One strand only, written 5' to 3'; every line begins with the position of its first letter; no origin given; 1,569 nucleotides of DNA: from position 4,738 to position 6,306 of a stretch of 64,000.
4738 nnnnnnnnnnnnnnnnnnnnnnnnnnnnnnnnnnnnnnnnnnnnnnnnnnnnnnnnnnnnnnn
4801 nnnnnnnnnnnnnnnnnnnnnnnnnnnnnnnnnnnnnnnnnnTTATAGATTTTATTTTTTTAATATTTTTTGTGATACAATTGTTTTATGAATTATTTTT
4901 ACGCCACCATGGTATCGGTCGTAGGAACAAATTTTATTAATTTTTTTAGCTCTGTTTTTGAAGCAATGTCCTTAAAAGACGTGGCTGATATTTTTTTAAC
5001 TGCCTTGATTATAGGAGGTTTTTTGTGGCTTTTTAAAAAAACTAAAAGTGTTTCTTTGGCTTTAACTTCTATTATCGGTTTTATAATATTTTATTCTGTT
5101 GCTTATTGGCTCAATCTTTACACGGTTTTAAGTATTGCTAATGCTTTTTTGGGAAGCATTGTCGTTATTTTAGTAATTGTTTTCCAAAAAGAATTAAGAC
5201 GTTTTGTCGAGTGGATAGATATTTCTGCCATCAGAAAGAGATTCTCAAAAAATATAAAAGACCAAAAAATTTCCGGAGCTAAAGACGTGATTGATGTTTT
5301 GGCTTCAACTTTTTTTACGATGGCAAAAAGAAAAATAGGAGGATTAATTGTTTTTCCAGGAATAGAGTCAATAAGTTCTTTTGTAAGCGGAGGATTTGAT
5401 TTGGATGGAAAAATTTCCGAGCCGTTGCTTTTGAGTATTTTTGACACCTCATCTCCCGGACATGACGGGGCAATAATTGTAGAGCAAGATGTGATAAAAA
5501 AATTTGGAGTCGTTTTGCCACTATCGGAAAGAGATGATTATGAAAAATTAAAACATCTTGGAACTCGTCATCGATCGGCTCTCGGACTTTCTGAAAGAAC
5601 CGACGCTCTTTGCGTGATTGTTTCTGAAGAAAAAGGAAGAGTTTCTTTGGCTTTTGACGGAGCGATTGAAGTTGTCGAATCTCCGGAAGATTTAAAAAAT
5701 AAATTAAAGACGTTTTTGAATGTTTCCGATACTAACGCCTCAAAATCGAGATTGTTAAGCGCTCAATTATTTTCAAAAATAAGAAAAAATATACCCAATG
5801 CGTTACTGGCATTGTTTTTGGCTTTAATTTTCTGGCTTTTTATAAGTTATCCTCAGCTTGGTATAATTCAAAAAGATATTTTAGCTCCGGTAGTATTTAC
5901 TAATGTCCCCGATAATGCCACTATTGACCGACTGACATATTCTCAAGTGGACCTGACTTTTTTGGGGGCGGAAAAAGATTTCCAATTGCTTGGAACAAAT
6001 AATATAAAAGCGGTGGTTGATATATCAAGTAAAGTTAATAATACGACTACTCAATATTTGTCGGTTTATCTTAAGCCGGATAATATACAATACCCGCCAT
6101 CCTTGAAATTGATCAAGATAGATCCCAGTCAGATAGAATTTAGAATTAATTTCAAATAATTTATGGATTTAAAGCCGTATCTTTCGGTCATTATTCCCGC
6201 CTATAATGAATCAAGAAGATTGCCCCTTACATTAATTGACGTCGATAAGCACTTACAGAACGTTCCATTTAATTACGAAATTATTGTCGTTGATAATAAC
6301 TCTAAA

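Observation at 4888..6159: Single-polypeptide fusion of diadenylate cyclase CdaA with a YbbR/CdaR-like regulatory domain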

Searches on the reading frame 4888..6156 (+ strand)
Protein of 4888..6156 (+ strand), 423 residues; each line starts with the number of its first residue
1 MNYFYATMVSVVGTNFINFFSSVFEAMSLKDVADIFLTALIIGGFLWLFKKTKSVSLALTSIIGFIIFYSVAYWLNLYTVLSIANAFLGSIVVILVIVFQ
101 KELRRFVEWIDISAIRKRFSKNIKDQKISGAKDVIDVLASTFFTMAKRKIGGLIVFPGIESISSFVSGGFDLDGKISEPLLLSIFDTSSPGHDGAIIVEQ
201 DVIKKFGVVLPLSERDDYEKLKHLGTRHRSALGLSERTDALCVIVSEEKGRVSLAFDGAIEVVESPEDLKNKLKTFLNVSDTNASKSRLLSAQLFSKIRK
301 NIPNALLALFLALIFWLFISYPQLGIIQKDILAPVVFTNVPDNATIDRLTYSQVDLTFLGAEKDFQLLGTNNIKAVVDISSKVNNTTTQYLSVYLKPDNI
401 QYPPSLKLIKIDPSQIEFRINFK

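Call 3: search_protein_families(library=pfam, proteins=[window:4888-6156:+], max_evalue=1)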
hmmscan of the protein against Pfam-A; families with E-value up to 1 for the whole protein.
window:4888-6156:+ (423 aa): 4 families
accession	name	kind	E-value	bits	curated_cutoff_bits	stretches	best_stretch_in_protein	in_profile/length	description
PF02457.21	DAC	-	8.5e-35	119.4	27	1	143-259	5-118/119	DisA bacterial checkpoint controller nucleotide-binding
PF19293.4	CdaA_N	-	0.00031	21.3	23.8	1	25-103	3-81/81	CdaA N-terminal transmembrane domain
PF07949.17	YbbR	-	0.026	15.3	22.3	1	334-405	2-75/81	YbbR-like protein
PF13567.11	DUF4131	-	0.27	11.3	31.6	0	37-105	11-81/165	Domain of unknown function (DUF4131)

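Call 4: search_protein_families(library=ncbifam, proteins=[window:4888-6156:+], max_evalue=1)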
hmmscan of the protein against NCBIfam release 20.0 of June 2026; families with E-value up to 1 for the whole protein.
window:4888-6156:+ (423 aa): 6 families
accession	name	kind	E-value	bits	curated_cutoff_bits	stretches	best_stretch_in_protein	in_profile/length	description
TIGR00159.1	TIGR00159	equivalog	3.4e-49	167.4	188.8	1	29-275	11-248/254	diadenylate cyclase CdaA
NF038328.1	c-di-AMP_CdaS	exception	2.3e-33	115.4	225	1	138-261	67-188/191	sporulation-specific diadenylate cyclase CdaS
NF038327.1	c-di-AMP_CdaM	exception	3.2e-28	98.6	225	1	89-279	8-195/196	diadenylate cyclase CdaM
NF010009.0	PRK13482.1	equivalog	1.2e-09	37.9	201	1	148-275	32-153/357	DNA integrity scanning diadenylate cyclase DisA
NF041371.1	Diadnylcyc_Halo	equivalog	0.0055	16.1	430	1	217-259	218-259/270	diadenylate cyclase DacZ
TIGR01620.2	hyp_HI0043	subfamily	0.061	12.9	160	1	54-141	67-154/329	TIGR01620 family protein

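Call 5: find_homologous_proteins(query=window:4888-6156:+, max_evalue=0.00001)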
Query window:4888-6156:+ (423 aa): 1033 proteins with E <= 0.00001 among 8000 candidates; the best 120 are listed.
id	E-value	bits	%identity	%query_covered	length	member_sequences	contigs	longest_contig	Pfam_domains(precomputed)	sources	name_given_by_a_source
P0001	9.1e-268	905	100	100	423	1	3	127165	PF02457.22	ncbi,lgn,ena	-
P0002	1.8e-247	839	91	100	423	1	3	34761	PF02457.22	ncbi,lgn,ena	-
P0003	1.6e-194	664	72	100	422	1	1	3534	PF02457.22,PF19293.5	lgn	-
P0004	6.4e-189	646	69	100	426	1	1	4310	PF02457.22,PF19293.5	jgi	jgi:uncharacterized protein (TIGR00159 family)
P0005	5.4e-171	587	64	100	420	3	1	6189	PF02457.22,PF19293.5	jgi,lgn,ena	-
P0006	1.6e-167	575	64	100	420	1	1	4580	PF02457.22,PF19293.5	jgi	jgi:uncharacterized protein (TIGR00159 family)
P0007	1.6e-160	552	59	100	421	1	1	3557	PF02457.22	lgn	-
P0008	2.2e-158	545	59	100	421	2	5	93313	PF02457.22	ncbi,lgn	-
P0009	1.3e-157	543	61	95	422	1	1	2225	PF02457.22,PF19293.5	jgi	jgi:uncharacterized protein (TIGR00159 family)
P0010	1.1e-154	533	62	95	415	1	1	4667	PF02457.22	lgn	-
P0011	4.6e-154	531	60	100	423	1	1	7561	PF02457.22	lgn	-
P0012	3.8e-146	505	56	98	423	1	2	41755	PF02457.22,PF19293.5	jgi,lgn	jgi:uncharacterized protein (TIGR00159 family)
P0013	7.3e-104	366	45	99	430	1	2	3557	PF02457.22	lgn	-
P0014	1.2e-103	365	45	99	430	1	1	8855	PF02457.22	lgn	-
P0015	2.8e-103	364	44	99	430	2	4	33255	PF02457.22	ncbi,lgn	-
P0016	8.7e-101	356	45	99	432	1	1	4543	PF02457.22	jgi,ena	-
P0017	2.7e-94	334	43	92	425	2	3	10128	PF02457.22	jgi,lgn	jgi:uncharacterized protein (TIGR00159 family)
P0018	4.6e-94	334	43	93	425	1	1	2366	PF02457.22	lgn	-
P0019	1.7e-92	328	43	92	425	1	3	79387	PF02457.22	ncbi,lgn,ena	-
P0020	2.3e-92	328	41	97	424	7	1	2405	PF02457.22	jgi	-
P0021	6.6e-92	326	43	94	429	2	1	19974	PF02457.22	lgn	-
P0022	3.4e-91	324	41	97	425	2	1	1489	PF02457.22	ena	-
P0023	1.0e-90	323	42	93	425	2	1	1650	PF02457.22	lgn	-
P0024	1.4e-89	319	42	92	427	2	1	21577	PF02457.22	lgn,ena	-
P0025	1.5e-84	302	41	93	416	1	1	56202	PF02457.22,PF19293.5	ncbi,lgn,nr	ncbi:MAG: diadenylate cyclase [Parcubacteria group bacterium]|nr:diadenylate cyclase [Parcubacteria 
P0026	2.9e-84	301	60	58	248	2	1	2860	PF02457.22,PF19293.5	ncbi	-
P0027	2.0e-83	299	41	87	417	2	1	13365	PF02457.22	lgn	-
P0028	2.4e-79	285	42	96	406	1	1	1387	PF02457.22,PF19293.5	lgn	-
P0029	7.3e-76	274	40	95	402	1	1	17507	PF02457.22,PF19293.5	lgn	-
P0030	4.5e-75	271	40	95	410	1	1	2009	PF02457.22,PF19293.5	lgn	-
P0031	1.1e-74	270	39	95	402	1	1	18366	PF02457.22,PF19293.5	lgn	-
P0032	4.9e-74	268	39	96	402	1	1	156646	PF02457.22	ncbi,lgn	-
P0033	8.8e-74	267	39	96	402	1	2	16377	PF02457.22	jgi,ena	-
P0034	3.4e-73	265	37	100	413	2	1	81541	PF02457.22,PF19293.5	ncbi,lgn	-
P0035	3.7e-73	265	41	93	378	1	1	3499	PF02457.22,PF19293.5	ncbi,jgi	jgi:uncharacterized protein (TIGR00159 family)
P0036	4.5e-73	264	40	88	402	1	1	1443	PF02457.22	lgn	-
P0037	7.4e-73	264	35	100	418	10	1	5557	PF02457.22,PF19293.5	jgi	-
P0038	6.8e-72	261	40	93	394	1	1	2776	PF02457.22,PF19293.5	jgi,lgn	jgi:uncharacterized protein (TIGR00159 family)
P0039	1.6e-70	256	38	88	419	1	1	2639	PF02457.22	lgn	-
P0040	2.5e-70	255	34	100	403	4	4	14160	PF02457.22,PF07949.18,PF19293.5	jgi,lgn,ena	jgi:uncharacterized protein (TIGR00159 family)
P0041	3.0e-70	255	36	98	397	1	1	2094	PF02457.22,PF19293.5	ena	-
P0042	3.6e-69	252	37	96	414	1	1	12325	PF02457.22,PF19293.5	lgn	-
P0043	6.8e-69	251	39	91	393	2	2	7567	PF02457.22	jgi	jgi:uncharacterized protein (TIGR00159 family)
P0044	1.2e-68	250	34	100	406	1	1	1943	PF02457.22,PF19293.5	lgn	-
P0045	2.8e-68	249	35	99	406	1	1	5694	PF02457.22,PF19293.5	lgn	-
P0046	3.8e-68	248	35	99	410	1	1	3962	PF02457.22,PF19293.5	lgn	-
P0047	5.2e-68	248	37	95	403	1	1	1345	PF02457.22,PF19293.5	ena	-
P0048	6.3e-68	247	37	96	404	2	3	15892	PF02457.22,PF07949.18,PF19293.5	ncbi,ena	-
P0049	6.3e-68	247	36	98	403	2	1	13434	PF02457.22,PF19293.5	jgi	jgi:uncharacterized protein (TIGR00159 family)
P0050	7.5e-68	247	36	96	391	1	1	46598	PF02457.22,PF07949.18,PF19293.5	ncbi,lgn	-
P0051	8.1e-68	247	39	83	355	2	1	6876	PF02457.22,PF07949.18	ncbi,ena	-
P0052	1.2e-67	247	38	93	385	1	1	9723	PF02457.22,PF19293.5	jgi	jgi:diadenylate cyclase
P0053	3.8e-67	245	38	91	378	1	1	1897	PF02457.22,PF19293.5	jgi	jgi:uncharacterized protein (TIGR00159 family)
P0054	3.9e-67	245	34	99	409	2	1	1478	PF02457.22,PF19293.5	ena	-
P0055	1.0e-66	243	35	99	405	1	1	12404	PF02457.22,PF19293.5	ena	-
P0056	1.0e-66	243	39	92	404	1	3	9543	PF02457.22,PF19293.5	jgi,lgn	jgi:uncharacterized protein (TIGR00159 family)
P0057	1.3e-66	243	35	99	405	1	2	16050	PF02457.22,PF19293.5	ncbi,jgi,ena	-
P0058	1.3e-66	243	35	99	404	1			PF02457.22,PF19293.5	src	-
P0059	1.3e-66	243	38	93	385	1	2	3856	PF02457.22,PF19293.5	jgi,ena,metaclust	metaclust:\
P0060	1.4e-66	243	35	99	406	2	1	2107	PF02457.22,PF19293.5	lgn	-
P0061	2.2e-66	242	35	99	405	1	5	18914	PF02457.22,PF19293.5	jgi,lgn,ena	-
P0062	3.2e-66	242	36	88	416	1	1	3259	PF02457.22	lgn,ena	-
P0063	3.5e-66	242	38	93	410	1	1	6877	PF02457.22,PF19293.5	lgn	-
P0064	5.1e-66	241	36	96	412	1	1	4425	PF02457.22,PF19293.5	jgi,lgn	-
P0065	5.6e-66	241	37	91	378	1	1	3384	PF02457.22,PF07949.18,PF19293.5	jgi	jgi:uncharacterized protein (TIGR00159 family)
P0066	1.1e-65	240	38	85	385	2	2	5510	PF02457.22,PF19293.5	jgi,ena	-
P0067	1.8e-65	239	35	95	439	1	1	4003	PF02457.22,PF19293.5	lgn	-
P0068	1.8e-65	239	35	91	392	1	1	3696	PF02457.22,PF07949.18,PF19293.5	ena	-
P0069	2.7e-65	239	38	92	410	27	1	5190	PF02457.22,PF07949.18,PF19293.5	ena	-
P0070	3.2e-65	239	36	93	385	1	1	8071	PF02457.22,PF19293.5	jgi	jgi:diadenylate cyclase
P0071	3.7e-65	238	37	97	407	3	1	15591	PF02457.22,PF07949.18,PF19293.5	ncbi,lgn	-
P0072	4.1e-65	238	37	94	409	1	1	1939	PF02457.22,PF19293.5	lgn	-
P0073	4.4e-65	238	37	92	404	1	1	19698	PF02457.22,PF19293.5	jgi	jgi:uncharacterized protein (TIGR00159 family)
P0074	4.9e-65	238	37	95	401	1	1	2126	PF02457.22,PF07949.18,PF19293.5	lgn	-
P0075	5.1e-65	238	36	97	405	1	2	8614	PF02457.22,PF19293.5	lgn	-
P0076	6.2e-65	238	36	96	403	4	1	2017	PF02457.22,PF19293.5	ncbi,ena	ncbi:MAG: diadenylate cyclase CdaA [Patescibacteria group bacterium]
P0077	9.3e-65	237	35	98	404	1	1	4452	PF02457.22,PF07949.18,PF19293.5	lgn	-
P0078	9.9e-65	237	35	96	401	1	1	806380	PF02457.22,PF07949.18,PF19293.5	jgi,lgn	jgi:uncharacterized protein (TIGR00159 family)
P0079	1.1e-64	237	34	99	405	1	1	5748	PF02457.22,PF19293.5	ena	-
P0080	1.3e-64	237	36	95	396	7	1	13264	PF02457.22,PF19293.5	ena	-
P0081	2.0e-64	236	36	97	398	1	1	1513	PF02457.22,PF19293.5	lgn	-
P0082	2.3e-64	236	36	92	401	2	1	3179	PF02457.22,PF19293.5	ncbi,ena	ncbi:MAG: diadenylate cyclase [Patescibacteria group bacterium]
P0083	2.4e-64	236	39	86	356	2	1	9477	PF02457.22,PF07949.18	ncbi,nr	ncbi:MAG: DNA integrity scanning protein DisA nucleotide-binding domain protein [Candidatus Portnoyb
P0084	3.7e-64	235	36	91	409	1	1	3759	PF02457.22,PF19293.5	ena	-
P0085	6.1e-64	234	37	94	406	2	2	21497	PF02457.22,PF19293.5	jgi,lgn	jgi:uncharacterized protein (TIGR00159 family)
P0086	8.3e-64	234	34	93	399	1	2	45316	PF02457.22,PF19293.5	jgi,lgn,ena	jgi:uncharacterized protein (TIGR00159 family)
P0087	1.1e-63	234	38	84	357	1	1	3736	PF02457.22,PF07949.18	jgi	jgi:uncharacterized protein (TIGR00159 family)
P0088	1.2e-63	233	36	96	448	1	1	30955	PF02457.22,PF19293.5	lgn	-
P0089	1.4e-63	233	35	98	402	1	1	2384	PF02457.22,PF07949.18,PF19293.5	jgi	-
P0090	2.1e-63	233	37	96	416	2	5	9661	PF02457.22,PF19293.5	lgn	-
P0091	2.1e-63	233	35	91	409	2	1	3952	PF02457.22,PF19293.5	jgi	jgi:uncharacterized protein (TIGR00159 family)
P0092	2.4e-63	232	34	92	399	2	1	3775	PF02457.22,PF19293.5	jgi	jgi:uncharacterized protein (TIGR00159 family)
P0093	2.9e-63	232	37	96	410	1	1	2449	PF02457.22,PF19293.5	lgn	-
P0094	3.7e-63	232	36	97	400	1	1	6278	PF02457.22,PF19293.5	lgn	-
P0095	4.1e-63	232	35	94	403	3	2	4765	PF02457.22,PF19293.5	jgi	-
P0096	4.2e-63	232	38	92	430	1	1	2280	PF02457.22,PF19293.5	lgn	-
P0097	4.2e-63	232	37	92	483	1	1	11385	PF02457.22,PF07949.18,PF19293.5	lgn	-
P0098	5.3e-63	231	36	91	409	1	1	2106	PF02457.22,PF19293.5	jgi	-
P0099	6.6e-63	231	36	95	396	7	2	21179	PF02457.22,PF19293.5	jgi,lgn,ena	-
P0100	7.1e-63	231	36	96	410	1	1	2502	PF02457.22,PF07949.18,PF19293.5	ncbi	-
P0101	1.4e-62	230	37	96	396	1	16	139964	PF02457.22,PF19293.5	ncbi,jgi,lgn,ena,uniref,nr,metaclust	ncbi:MAG: TIGR00159 family protein [Candidatus Sungbacteria bacterium RIFCSPLOWO2_02_FULL_47_9]|unir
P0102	1.5e-62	230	34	95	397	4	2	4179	PF02457.22,PF07949.18,PF19293.5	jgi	jgi:uncharacterized protein (TIGR00159 family)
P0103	2.4e-62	229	37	96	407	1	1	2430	PF02457.22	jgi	-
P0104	2.5e-62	229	34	95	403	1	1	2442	PF02457.22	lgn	-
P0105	3.3e-62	229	34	93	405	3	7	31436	PF02457.22,PF19293.5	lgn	-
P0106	4.1e-62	228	37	93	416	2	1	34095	PF02457.22,PF19293.5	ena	-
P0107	4.4e-62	228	35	96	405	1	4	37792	PF02457.22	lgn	-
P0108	5.8e-62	228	35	93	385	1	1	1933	PF02457.22,PF19293.5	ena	-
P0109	5.9e-62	228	34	94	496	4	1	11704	PF02457.22,PF07949.18,PF19293.5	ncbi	-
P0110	1.5e-61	226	35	99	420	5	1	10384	PF02457.22,PF19293.5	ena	-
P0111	2.0e-61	226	36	88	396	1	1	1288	PF02457.22,PF19293.5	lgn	-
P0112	2.4e-61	226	36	94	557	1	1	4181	PF02457.22,PF07949.18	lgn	-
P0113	2.5e-61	226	34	91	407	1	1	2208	PF02457.22,PF19293.5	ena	-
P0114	4.3e-61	225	36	93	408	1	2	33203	PF02457.22,PF19293.5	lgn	-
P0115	6.0e-61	225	36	93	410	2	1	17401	PF02457.22,PF19293.5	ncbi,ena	-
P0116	6.5e-61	224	35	93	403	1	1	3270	PF02457.22,PF19293.5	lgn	-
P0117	9.8e-61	224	36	96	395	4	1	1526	PF02457.22,PF19293.5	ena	-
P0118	1.0e-60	224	36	88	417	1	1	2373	PF02457.22,PF19293.5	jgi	jgi:uncharacterized protein (TIGR00159 family)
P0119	1.2e-60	224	36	96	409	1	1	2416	PF02457.22,PF19293.5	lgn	-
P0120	1.5e-60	223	33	97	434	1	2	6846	PF02457.22,PF19293.5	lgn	-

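Call 7: find_encoding_contigs(protein=P0001, flank=10000, max_places=3)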
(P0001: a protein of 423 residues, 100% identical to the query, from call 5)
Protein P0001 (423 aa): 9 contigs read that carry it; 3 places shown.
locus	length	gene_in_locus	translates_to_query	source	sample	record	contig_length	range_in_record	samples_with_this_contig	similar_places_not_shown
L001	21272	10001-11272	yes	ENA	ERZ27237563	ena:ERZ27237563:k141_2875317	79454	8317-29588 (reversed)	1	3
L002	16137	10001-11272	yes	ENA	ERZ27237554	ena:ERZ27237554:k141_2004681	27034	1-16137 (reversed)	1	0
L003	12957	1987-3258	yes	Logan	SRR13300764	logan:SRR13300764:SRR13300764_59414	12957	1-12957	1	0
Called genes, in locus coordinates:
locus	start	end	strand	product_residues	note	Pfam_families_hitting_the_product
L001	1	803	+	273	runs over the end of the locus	PF00181:Ribosomal_L2_N, PF03947:Ribosomal_L2_C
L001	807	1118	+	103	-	PF00203:Ribosomal_S19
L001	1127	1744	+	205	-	PF00237:Ribosomal_L22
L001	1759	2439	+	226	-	PF07650:KH_2, PF05316:VAR1 (weak), PF00189:Ribosomal_S3_C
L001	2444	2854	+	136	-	PF00252:Ribosomal_L16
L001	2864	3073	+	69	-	PF00831:Ribosomal_L29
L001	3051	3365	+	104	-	PF00366:Ribosomal_S17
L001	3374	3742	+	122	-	PF00238:Ribosomal_L14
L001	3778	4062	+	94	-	PF00467:KOW (weak), PF17136:ribosomal_L24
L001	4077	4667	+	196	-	PF00281:Ribosomal_L5, PF00673:Ribosomal_L5_C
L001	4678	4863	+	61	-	PF00253:Ribosomal_S14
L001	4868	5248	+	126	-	PF00410:Ribosomal_S8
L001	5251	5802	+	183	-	PF00347:Ribosomal_L6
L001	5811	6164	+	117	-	PF00861:Ribosomal_L18p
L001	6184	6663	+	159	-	PF00333:Ribosomal_S5, PF03719:Ribosomal_S5_C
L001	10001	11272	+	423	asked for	PF02457:DAC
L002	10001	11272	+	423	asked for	PF02457:DAC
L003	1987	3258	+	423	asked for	PF02457:DAC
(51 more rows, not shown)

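Call 12: search_protein_families(library=pfam, alignment_id=A1, max_evalue=0.01)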
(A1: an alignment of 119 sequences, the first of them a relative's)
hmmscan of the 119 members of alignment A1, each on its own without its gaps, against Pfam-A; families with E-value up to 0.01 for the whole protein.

A. member 1, P0001 (423 aa): 2 families
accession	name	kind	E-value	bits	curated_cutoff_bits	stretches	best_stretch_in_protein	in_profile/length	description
PF02457.21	DAC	-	8.5e-35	119.4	27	1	143-259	5-118/119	DisA bacterial checkpoint controller nucleotide-binding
PF19293.4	CdaA_N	-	0.00031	21.3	23.8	1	25-103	3-81/81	CdaA N-terminal transmembrane domain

B. families by the number of members that match (of 119 scanned): 4 families
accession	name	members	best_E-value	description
PF02457.21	DAC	119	4.6e-39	DisA bacterial checkpoint controller nucleotide-binding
PF19293.4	CdaA_N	112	1.3e-12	CdaA N-terminal transmembrane domain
PF07949.17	YbbR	58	4.7e-12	YbbR-like protein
PF11992.13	TgpA_N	1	0.0015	TgpA N-terminal domain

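Call 13: search_solved_structures(query=A1, max_evalue=1, show_alignments=0)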
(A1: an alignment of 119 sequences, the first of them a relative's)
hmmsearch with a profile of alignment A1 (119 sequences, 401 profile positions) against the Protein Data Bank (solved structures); distinct sequences matched with E-value up to 1: 25.
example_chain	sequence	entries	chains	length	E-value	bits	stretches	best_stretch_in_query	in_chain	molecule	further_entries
9g69_C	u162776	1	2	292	3.6e-63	216.9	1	26-266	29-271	Diadenylate cyclase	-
6huw_A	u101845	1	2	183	9.8e-51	175.9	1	113-280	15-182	Diadenylate cyclase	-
7ojs_H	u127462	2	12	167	3e-50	174.3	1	117-280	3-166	Cyclic di-AMP synthase CdaA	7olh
9g0g_A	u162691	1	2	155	1.9e-48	168.4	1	115-262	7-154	Cyclic di-AMP synthase CdaA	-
6gyw_A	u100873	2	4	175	2.5e-48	168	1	111-266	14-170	Diadenylate cyclase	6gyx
8ogk_A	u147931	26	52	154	3e-48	167.7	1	115-260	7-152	Cyclic di-AMP synthase CdaA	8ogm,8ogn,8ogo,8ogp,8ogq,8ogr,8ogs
6gyy_A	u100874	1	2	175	4.6e-48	167.1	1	111-266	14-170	Diadenylate cyclase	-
8ofg_A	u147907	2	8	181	1.4e-46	162.3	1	115-264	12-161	Diadenylate cyclase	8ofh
4rv7_A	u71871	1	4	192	1.6e-46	162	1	110-264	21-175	Diadenylate cyclase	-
6hvl_A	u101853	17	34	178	1.9e-46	161.8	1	111-264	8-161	Diadenylate cyclase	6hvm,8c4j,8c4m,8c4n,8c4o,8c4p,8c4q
6hvn_A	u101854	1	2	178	8.1e-46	159.7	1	111-264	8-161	Diadenylate cyclase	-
7l8n_A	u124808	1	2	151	8.9e-44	153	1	116-246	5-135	Diadenylate cyclase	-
8ofo_AAA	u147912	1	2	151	6.4e-43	150.2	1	117-254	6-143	Diadenylate cyclase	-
2fb5_A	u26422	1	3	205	1.2e-42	149.2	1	110-247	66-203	hypothetical Membrane Spanning Protein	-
7dfx_A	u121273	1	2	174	1.4e-36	129.3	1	115-273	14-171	DAC domain-containing protein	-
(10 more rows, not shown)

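Call 24: predict_structure(alignment_id=A1)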
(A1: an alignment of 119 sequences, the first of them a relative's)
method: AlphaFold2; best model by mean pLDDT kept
length: 423 residues; sequences in the alignment: 119
mean_pLDDT: 83.6   pTM: 0.57
mean pLDDT of the five models: 83.6, 83.3, 83.0, 82.1, 81.5
residues with pLDDT >= 90: 191; 70-90: 162; 50-70: 57; < 50: 13
segments of 3 or more residues with pLDDT < 50: 280-285
pLDDT, mean of each block of 10 residues (from residue 1): 54 69 82 88 78 71 83 85 82 81 70 52 51 85 97 91 90 94 96 93 95 78 89 92 96 93 95 75 50 73 90 85 78 95 93 94 84 92 85 95 93 96 89
secondary structure, 60 per line:
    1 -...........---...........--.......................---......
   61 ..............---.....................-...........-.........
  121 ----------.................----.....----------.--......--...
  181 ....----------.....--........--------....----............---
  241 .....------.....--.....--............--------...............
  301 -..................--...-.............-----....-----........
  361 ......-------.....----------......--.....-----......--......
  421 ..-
elements in order: H2-12 H16-26 H29-51 H55-74 H78-98 H100-110 H112-120 H131-147 E152-156 E170-175 H178-184 E195-199 E202-209 H218-221 H226-237 E241-245 E252-256 E259-263 H266-277 H286-300 H302-319 E326-338 E344-347 E353-361 H362-366 E374-378 E389-394 E407-412 E415-422
